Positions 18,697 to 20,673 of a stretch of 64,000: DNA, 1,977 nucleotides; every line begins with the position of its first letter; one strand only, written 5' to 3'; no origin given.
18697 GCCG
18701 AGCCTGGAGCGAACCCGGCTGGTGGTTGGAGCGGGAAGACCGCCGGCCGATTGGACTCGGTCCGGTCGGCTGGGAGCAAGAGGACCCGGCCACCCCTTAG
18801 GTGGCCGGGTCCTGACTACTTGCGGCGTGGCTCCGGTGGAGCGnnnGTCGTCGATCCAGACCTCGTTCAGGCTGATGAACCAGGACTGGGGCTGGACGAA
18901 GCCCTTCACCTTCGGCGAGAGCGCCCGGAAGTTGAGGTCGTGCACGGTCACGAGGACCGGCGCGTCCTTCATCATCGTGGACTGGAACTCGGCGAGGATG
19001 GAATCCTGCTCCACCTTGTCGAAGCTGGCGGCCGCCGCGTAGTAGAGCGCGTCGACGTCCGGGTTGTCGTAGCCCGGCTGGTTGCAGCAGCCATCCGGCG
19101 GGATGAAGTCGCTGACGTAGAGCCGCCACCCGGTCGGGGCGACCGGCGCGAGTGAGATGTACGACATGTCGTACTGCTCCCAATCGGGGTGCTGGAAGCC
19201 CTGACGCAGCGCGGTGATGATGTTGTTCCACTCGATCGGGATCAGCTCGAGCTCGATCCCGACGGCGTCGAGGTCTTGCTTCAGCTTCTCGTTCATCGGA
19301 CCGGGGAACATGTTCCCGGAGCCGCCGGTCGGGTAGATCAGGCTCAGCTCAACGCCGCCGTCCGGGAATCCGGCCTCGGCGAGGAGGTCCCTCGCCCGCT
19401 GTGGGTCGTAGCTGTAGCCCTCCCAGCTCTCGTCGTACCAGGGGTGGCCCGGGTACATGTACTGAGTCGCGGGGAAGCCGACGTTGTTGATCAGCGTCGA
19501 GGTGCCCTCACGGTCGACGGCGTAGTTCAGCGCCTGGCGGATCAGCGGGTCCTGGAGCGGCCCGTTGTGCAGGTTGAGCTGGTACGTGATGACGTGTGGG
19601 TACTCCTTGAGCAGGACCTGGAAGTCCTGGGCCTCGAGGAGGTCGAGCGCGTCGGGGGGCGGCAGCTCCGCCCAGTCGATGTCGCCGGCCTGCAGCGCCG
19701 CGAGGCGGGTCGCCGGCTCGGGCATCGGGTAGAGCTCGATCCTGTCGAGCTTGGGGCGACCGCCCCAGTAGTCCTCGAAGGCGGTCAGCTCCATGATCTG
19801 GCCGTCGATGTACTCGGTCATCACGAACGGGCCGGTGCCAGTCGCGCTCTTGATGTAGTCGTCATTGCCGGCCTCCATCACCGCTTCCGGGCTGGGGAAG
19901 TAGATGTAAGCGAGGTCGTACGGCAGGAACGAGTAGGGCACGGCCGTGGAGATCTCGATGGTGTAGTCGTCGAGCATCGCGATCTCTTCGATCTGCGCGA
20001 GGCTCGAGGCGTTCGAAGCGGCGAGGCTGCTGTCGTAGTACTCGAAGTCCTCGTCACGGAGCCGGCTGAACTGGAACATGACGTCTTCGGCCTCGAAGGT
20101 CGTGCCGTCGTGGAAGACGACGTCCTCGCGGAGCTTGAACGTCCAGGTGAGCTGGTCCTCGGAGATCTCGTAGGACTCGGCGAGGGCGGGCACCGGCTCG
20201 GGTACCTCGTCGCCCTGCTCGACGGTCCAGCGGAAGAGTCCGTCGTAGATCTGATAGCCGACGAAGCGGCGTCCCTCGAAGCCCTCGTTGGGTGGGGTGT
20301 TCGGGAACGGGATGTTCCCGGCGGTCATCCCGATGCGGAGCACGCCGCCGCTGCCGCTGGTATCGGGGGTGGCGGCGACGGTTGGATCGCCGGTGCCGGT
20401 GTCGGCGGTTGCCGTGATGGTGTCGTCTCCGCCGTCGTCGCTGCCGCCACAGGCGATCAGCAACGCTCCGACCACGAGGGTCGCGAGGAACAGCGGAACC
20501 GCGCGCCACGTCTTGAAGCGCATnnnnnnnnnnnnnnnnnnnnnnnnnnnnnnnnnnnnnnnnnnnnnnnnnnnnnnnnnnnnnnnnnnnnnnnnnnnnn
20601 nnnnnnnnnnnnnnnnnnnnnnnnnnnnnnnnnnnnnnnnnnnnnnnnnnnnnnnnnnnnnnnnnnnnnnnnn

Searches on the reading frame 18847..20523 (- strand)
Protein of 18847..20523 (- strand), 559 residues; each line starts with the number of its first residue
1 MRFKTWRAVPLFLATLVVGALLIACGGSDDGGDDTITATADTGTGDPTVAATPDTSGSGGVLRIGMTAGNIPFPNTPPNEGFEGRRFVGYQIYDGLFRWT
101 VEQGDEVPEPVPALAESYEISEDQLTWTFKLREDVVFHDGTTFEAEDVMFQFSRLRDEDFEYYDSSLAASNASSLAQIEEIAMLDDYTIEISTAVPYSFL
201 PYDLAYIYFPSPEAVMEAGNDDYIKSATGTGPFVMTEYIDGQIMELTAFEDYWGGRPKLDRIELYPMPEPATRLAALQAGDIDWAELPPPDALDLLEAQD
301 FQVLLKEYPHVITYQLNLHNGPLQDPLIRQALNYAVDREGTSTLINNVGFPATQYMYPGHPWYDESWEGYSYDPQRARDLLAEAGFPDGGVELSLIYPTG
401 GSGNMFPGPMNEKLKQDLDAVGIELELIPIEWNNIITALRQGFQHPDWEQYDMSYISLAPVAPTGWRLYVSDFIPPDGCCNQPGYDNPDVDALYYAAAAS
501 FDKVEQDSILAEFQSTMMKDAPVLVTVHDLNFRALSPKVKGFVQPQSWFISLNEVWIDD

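Call 8: search_protein_families(library=pfam, proteins=[window:18847-20523:-])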
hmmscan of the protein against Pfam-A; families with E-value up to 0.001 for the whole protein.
window:18847-20523:- (559 aa): 1 family
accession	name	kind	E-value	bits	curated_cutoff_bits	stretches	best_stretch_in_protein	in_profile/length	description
PF00496.27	SBP_bac_5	-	2.2e-84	284.1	32.4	1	109-461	1-349/368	Bacterial extracellular solute-binding proteins, family 5 Middle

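Call 16: find_encoding_contigs(protein=window:18847-20523:-, flank=3000, max_places=6)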
Protein window:18847-20523:- (559 aa): no gene with exactly this product is on record in the collection.

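Call 17: find_homologous_proteins(query=window:18847-20523:-)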
Query window:18847-20523:- (559 aa): 1644 proteins with E <= 0.001 among 8000 candidates; the best 120 are listed.
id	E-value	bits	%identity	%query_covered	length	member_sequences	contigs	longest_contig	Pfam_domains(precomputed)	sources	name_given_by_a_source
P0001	0.0e+0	1288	99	100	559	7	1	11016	PF00496.28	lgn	-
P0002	0.0e+0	1087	82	100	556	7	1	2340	PF00496.28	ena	-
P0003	0.0e+0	1080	82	100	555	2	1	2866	PF00496.28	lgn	-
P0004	0.0e+0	1062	81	100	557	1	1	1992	PF00496.28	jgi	jgi:peptide/nickel transport system substrate-binding protein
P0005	1.4e-271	920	70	100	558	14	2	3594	PF00496.28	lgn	-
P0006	2.0e-267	907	69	99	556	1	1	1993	PF00496.28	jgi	jgi:peptide/nickel transport system substrate-binding protein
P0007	3.9e-267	906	72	96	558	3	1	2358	PF00496.28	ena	-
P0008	4.6e-266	902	69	100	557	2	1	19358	PF00496.28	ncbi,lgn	-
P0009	6.3e-252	856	68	90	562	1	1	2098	PF00496.28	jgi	jgi:peptide/nickel transport system substrate-binding protein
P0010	1.7e-240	818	61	100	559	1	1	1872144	PF00496.28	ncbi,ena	-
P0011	4.2e-240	817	64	99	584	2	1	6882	PF00496.28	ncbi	-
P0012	2.0e-239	814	65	96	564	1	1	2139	PF00496.28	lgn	-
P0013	9.8e-237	805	74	81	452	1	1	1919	PF00496.28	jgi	-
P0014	2.1e-236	804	61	100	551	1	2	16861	PF00496.28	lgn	-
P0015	6.4e-236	803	64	98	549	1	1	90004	PF00496.28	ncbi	-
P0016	2.1e-235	801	61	100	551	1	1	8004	PF00496.28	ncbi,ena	-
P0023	1.1e-233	795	67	90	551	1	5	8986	PF00496.28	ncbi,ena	-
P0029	5.1e-206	704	57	96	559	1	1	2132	PF00496.28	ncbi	-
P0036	1.7e-193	663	55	89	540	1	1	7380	PF00496.28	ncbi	-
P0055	6.0e-188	644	56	88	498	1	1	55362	PF00496.28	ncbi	-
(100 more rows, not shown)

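Call 18: find_encoding_contigs(protein=P0001, flank=4000, max_places=2)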
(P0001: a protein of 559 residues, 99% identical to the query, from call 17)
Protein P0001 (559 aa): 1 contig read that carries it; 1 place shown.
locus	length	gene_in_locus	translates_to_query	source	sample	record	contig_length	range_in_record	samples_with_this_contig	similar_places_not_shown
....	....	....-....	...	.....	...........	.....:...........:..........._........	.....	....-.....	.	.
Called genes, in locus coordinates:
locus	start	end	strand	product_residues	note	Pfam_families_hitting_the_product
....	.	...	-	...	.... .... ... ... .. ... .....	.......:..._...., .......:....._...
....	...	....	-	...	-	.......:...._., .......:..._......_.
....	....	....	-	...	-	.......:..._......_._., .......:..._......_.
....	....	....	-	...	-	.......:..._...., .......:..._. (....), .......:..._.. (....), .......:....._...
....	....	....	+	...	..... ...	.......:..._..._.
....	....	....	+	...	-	?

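Call 19: find_encoding_contigs(protein=P0008, flank=4000, max_places=2)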
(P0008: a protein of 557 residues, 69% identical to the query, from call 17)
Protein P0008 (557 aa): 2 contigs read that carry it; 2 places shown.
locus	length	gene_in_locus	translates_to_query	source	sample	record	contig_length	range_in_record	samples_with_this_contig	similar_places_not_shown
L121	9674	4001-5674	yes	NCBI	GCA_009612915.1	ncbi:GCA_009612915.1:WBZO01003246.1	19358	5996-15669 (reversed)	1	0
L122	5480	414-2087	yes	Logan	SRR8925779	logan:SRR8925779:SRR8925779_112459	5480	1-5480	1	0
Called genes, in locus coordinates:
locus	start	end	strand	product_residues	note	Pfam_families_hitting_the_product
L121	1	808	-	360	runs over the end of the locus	PF00005:ABC_tran, PF13401:AAA_22 (faint), PF08352:oligo_HPY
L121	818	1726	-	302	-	PF12911:OppC_N, PF00528:BPD_transp_1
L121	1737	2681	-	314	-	PF19300:BPD_transp_1_N, PF00528:BPD_transp_1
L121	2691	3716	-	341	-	PF00005:ABC_tran, PF02463:SMC_N (weak), PF13304:AAA_21 (weak), PF08352:oligo_HPY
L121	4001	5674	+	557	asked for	PF00496:SBP_bac_5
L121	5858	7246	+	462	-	PF00202:Aminotran_3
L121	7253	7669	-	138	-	-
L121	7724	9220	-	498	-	PF00768:Peptidase_S11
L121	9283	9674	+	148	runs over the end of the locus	-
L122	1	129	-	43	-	?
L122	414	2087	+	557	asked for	PF00496:SBP_bac_5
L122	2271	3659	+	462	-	PF00202:Aminotran_3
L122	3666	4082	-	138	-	-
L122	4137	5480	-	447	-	?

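Call 20: find_encoding_contigs(protein=P0010, flank=4000, max_places=2)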
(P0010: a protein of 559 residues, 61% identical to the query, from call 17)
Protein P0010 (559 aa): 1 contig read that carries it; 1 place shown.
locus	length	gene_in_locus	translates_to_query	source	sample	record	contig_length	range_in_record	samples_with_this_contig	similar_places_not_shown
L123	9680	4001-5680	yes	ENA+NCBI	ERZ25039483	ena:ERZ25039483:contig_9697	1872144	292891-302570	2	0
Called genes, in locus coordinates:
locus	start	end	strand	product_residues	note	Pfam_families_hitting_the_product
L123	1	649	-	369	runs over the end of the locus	PF00005:ABC_tran, PF08352:oligo_HPY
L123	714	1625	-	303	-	PF12911:OppC_N (weak), PF00528:BPD_transp_1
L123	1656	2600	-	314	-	PF19300:BPD_transp_1_N (weak), PF00528:BPD_transp_1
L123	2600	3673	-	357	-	PF00005:ABC_tran, PF02463:SMC_N (weak), PF13304:AAA_21 (weak), PF08352:oligo_HPY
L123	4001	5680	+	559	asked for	PF00496:SBP_bac_5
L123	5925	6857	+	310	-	PF00005:ABC_tran, PF13304:AAA_21 (faint)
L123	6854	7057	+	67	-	-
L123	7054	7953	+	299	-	PF12679:ABC2_membrane_2 (weak)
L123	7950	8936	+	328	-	PF00005:ABC_tran, PF13304:AAA_21 (weak)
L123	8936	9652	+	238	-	PF12730:ABC2_membrane_4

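Call 21: find_encoding_contigs(protein=P0015, flank=4000, max_places=2)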
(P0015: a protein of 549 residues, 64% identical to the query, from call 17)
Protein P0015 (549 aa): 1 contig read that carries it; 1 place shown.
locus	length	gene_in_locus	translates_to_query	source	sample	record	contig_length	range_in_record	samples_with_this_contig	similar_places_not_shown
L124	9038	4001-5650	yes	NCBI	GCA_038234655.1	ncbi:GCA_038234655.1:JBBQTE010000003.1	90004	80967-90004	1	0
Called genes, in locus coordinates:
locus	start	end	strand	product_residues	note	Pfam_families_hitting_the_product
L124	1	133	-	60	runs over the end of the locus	-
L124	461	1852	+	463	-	PF00202:Aminotran_3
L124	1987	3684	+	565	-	PF00710:Asparaginase (weak), PF17763:Asparaginase_C (weak)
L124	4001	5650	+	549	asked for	PF00496:SBP_bac_5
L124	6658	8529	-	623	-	PF00496:SBP_bac_5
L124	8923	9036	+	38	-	?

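Call 24: find_encoding_contigs(protein=P0003, flank=3000, max_places=2)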
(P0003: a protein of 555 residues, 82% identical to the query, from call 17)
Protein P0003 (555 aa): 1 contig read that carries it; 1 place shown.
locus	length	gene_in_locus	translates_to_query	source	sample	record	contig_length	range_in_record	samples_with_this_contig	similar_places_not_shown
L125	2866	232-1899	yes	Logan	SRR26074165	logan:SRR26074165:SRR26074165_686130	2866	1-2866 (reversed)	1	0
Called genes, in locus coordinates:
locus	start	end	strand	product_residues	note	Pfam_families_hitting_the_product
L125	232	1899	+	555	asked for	PF00496:SBP_bac_5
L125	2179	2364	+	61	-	-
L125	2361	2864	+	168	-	?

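Call 25: find_encoding_contigs(protein=P0005, flank=3000, max_places=2)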
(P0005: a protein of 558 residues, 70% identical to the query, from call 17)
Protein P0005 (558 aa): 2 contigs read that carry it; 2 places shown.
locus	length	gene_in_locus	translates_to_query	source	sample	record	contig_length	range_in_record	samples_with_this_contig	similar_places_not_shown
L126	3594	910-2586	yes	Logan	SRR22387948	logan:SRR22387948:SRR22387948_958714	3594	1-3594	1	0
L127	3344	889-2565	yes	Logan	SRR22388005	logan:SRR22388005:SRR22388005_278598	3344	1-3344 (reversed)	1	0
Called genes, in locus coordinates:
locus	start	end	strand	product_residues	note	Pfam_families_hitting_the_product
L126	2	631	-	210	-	?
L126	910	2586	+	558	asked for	PF00496:SBP_bac_5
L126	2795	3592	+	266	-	?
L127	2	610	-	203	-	?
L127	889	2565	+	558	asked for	PF00496:SBP_bac_5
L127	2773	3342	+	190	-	?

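Call 26: find_encoding_contigs(protein=P0023, flank=3000, max_places=3)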
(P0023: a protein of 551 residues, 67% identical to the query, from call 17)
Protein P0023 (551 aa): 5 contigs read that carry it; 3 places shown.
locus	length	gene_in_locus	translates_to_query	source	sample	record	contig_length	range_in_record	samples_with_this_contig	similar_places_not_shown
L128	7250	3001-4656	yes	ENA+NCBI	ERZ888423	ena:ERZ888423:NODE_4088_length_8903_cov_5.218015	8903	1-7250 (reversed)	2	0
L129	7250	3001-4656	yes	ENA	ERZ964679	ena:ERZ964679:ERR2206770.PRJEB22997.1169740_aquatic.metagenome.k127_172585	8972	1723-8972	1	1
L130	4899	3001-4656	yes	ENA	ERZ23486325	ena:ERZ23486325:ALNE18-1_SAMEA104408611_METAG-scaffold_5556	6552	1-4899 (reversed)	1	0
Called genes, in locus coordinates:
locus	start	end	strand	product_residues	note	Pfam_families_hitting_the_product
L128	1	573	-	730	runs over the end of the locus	PF17164:DUF5122 (faint)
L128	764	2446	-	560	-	PF00710:Asparaginase (faint)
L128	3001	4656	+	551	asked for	PF00496:SBP_bac_5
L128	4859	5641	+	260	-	PF00392:GntR, PF07702:UTRA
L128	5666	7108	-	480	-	PF01425:Amidase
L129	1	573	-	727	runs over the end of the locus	PF17164:DUF5122 (faint)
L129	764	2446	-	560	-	PF00710:Asparaginase (faint)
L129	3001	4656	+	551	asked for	PF00496:SBP_bac_5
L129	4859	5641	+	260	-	PF00392:GntR, PF07702:UTRA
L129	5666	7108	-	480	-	PF01425:Amidase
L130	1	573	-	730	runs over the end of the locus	PF17164:DUF5122 (faint)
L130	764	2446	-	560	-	PF00710:Asparaginase (faint)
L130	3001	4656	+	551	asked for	PF00496:SBP_bac_5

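Call 30: list_cluster_members(proteins=[P0008, P0010, P0011, P0015, P0016, P0023, P0029, P0036, P0055, P0001])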
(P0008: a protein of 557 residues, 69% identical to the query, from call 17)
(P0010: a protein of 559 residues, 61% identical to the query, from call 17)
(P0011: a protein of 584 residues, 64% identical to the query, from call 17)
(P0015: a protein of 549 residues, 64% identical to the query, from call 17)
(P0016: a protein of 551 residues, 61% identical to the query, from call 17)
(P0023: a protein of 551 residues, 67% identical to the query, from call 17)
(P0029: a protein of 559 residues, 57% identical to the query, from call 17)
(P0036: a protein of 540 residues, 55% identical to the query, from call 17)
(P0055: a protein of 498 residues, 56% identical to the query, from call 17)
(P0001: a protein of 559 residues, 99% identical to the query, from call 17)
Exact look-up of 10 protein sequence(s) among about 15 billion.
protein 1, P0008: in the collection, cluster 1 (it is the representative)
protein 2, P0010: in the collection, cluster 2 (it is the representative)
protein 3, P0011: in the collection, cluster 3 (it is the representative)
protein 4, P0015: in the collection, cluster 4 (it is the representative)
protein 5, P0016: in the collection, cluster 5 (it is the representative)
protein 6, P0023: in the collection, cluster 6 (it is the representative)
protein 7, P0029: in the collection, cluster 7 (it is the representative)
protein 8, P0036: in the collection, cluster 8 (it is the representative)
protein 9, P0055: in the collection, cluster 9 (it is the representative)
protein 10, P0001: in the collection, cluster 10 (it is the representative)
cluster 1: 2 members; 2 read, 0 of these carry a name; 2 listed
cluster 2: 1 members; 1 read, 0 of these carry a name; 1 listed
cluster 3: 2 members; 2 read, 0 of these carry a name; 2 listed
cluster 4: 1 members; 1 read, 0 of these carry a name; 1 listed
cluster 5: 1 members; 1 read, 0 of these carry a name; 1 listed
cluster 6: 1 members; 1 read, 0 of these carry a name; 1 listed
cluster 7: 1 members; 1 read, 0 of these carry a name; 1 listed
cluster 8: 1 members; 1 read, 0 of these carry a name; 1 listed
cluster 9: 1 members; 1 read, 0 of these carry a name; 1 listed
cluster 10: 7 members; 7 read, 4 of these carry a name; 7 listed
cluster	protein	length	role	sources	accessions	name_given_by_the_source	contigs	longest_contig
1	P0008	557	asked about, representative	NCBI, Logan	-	-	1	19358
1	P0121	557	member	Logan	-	-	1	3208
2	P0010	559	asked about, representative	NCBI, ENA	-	-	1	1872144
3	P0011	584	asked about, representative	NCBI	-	-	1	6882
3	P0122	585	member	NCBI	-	-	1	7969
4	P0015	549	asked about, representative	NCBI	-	-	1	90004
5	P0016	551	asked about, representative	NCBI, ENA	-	-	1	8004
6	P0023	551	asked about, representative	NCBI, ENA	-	-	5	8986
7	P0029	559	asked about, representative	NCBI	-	-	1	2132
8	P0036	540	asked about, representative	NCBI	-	-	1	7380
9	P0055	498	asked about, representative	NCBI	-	-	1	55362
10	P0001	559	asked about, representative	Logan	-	-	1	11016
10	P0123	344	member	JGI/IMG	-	peptide/nickel transport system substrate-binding protein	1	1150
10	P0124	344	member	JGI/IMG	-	peptide/nickel transport system substrate-binding protein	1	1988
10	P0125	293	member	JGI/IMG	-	peptide/nickel transport system substrate-binding protein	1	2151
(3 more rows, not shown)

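Call 40: find_encoding_contigs(protein=P0015, flank=10000, max_places=1)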
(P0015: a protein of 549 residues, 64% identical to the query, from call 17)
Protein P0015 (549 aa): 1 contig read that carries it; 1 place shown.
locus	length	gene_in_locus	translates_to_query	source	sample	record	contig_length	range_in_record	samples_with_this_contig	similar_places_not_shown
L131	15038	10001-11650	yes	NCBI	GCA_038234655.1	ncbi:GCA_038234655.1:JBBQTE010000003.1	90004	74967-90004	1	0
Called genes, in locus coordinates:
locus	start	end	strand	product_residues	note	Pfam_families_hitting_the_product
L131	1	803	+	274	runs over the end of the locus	PF12730:ABC2_membrane_4, PF12679:ABC2_membrane_2 (weak)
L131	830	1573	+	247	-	PF14329:DUF4386 (weak)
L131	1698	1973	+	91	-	PF20789:4HBT_3C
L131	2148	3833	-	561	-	PF00449:Urease_alpha, PF01979:Amidohydro_1, PF07969:Amidohydro_3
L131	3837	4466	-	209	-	PF00547:Urease_gamma, PF00699:Urease_beta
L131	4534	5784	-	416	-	PF01425:Amidase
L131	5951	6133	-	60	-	-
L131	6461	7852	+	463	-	PF00202:Aminotran_3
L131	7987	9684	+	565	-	PF00710:Asparaginase (weak), PF17763:Asparaginase_C (weak)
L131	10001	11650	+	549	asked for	PF00496:SBP_bac_5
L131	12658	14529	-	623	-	PF00496:SBP_bac_5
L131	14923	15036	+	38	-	?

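Call 59: find_encoding_contigs(protein=P0010, flank=10000, max_places=1)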
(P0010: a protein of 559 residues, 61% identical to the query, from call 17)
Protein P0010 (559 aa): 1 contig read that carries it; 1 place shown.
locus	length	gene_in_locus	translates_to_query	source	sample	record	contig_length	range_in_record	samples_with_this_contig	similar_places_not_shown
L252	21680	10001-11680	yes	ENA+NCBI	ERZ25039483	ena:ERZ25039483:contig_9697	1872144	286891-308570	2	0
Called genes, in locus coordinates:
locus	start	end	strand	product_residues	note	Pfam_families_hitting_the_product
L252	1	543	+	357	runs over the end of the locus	PF07885:Ion_trans_2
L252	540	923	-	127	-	-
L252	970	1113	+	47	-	-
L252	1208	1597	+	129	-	PF07238:PilZ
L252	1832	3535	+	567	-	PF00710:Asparaginase (weak), PF17763:Asparaginase_C (weak)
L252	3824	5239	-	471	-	PF01425:Amidase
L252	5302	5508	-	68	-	-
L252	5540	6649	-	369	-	PF00005:ABC_tran, PF08352:oligo_HPY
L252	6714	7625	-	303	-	PF12911:OppC_N (weak), PF00528:BPD_transp_1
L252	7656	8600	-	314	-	PF19300:BPD_transp_1_N (weak), PF00528:BPD_transp_1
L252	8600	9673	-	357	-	PF00005:ABC_tran, PF02463:SMC_N (weak), PF13304:AAA_21 (weak), PF08352:oligo_HPY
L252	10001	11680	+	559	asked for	PF00496:SBP_bac_5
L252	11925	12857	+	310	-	PF00005:ABC_tran, PF13304:AAA_21 (faint)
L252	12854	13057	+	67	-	-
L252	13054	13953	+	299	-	PF12679:ABC2_membrane_2 (weak)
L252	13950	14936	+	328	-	PF00005:ABC_tran, PF13304:AAA_21 (weak)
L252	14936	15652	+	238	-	PF12730:ABC2_membrane_4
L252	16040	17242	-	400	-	PF02515:CoA_transf_3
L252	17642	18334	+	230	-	PF12850:Metallophos_2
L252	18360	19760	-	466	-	-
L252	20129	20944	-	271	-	PF22725:GFO_IDH_MocA_C3, PF02894:GFO_IDH_MocA_C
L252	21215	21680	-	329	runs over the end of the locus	PF12852:Cupin_6, PF00165:HTH_AraC (faint), PF12833:HTH_18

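Call 60: find_encoding_contigs(protein=P0008, flank=10000, max_places=1)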
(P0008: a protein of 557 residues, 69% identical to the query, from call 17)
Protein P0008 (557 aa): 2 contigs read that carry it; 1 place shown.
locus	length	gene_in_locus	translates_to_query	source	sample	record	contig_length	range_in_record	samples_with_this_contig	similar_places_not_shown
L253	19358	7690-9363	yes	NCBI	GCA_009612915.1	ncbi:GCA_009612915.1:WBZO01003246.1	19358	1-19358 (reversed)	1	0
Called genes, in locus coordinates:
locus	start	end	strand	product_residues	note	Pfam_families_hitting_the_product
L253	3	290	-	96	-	?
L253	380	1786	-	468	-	PF01425:Amidase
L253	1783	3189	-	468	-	PF01425:Amidase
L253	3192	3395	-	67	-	-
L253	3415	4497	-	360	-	PF00005:ABC_tran, PF13401:AAA_22 (faint), PF08352:oligo_HPY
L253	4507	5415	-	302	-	PF12911:OppC_N, PF00528:BPD_transp_1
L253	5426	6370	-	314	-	PF19300:BPD_transp_1_N, PF00528:BPD_transp_1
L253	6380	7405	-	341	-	PF00005:ABC_tran, PF02463:SMC_N (weak), PF13304:AAA_21 (weak), PF08352:oligo_HPY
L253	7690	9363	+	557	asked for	PF00496:SBP_bac_5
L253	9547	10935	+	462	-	PF00202:Aminotran_3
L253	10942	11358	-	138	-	-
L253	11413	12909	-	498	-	PF00768:Peptidase_S11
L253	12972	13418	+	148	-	-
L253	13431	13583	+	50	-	-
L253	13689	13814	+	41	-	-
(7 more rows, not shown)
